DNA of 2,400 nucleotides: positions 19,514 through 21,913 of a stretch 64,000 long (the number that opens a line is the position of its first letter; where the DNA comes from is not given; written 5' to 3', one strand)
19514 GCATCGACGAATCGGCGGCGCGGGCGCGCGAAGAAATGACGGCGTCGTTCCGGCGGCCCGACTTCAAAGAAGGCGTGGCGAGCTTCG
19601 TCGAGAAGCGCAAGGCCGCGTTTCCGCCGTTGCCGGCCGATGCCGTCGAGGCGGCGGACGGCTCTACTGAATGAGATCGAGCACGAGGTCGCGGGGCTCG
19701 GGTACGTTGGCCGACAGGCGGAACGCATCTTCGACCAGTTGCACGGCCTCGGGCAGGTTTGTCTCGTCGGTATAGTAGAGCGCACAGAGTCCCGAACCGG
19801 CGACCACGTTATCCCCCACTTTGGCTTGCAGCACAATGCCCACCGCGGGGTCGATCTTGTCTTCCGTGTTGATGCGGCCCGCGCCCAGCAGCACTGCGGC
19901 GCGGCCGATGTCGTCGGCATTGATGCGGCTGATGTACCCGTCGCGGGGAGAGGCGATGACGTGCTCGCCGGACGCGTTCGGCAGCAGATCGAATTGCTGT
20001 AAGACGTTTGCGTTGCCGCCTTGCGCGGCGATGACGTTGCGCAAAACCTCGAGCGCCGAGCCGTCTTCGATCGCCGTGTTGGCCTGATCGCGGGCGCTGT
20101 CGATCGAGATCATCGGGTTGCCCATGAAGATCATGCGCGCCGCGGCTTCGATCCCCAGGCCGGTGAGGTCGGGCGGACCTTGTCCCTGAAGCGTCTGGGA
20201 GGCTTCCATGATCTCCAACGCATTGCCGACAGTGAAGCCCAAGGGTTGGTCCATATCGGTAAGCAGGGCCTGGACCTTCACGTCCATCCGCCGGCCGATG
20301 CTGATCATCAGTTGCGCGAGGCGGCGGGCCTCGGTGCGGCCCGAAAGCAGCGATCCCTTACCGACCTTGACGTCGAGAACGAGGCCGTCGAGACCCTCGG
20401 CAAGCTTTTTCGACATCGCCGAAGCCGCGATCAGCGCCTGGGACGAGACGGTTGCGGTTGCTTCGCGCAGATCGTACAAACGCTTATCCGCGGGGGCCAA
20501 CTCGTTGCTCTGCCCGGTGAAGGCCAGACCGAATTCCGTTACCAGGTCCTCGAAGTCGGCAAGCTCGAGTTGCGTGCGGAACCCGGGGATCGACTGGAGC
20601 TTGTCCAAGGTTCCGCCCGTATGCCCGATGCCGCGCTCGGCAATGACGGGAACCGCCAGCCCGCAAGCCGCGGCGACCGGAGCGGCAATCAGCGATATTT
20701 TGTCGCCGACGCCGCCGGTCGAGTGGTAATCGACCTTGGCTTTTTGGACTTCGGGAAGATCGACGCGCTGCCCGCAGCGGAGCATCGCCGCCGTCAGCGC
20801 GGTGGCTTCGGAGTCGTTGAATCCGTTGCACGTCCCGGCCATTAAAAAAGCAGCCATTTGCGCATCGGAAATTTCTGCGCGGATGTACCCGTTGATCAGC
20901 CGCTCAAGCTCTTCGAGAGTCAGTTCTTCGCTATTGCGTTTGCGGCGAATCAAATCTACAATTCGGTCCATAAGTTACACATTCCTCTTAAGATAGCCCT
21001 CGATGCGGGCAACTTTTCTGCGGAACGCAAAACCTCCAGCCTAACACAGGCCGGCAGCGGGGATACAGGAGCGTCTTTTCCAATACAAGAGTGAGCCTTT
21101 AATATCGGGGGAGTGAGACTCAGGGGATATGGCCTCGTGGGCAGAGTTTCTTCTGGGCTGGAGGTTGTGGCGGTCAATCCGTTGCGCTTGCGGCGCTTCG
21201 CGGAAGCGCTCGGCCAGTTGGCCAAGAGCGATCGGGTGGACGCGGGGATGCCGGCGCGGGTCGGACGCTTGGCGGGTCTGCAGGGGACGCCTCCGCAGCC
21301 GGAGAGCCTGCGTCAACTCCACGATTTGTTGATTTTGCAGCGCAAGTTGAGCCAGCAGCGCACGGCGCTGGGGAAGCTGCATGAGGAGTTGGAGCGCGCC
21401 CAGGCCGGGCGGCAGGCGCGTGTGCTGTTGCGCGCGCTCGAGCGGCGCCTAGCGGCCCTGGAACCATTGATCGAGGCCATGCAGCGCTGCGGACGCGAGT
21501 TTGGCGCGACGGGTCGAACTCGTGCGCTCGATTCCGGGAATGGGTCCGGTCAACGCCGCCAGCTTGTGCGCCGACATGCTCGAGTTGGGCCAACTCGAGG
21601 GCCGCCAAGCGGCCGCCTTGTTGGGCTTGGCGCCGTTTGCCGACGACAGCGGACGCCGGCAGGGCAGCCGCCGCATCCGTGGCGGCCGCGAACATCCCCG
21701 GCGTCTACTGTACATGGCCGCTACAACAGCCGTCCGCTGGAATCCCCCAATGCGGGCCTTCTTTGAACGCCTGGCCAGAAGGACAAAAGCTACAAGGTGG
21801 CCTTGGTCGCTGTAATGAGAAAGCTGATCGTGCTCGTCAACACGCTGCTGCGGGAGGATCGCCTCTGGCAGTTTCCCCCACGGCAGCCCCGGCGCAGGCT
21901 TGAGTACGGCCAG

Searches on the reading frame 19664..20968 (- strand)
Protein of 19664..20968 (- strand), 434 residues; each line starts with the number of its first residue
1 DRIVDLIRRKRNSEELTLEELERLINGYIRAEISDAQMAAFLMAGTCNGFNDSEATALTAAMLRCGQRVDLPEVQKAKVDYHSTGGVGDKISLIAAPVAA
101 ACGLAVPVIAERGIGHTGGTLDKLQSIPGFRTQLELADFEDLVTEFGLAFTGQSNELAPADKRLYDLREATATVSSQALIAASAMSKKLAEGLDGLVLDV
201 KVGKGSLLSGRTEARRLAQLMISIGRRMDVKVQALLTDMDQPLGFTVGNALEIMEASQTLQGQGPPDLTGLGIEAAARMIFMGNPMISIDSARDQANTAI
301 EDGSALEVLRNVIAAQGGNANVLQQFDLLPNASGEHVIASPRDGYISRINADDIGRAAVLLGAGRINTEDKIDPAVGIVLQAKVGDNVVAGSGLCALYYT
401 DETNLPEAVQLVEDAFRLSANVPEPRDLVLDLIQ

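Call 58: search_protein_families(library=pfam, proteins=[window:19664-20968:-], max_evalue=0.001)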
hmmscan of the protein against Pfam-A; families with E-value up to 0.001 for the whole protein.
window:19664-20968:- (434 aa): 3 families
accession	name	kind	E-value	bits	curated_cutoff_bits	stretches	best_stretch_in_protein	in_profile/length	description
PF00591.27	Glycos_transf_3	-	1.5e-33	117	27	1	77-306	3-253/253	Glycosyl transferase family, a/b domain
PF07831.19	PYNP_C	-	2.7e-21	75.4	27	1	345-418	1-74/75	Pyrimidine nucleoside phosphorylase C-terminal domain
PF02885.22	Glycos_trans_3N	-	4.2e-17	62.1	26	1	5-65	2-62/63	Glycosyl transferase family, helical bundle domain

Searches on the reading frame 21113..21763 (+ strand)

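Call 58: search_protein_families(library=pfam, proteins=[window:21113-21763:+], max_evalue=0.001)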
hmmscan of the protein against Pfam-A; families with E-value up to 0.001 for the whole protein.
window:21113-21763:+ (217 aa): 1 family
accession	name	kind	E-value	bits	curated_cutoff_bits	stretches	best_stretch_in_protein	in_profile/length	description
PF01548.23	DEDD_Tnp_IS110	-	1.6e-08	34.9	29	1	13-86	68-142/155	Transposase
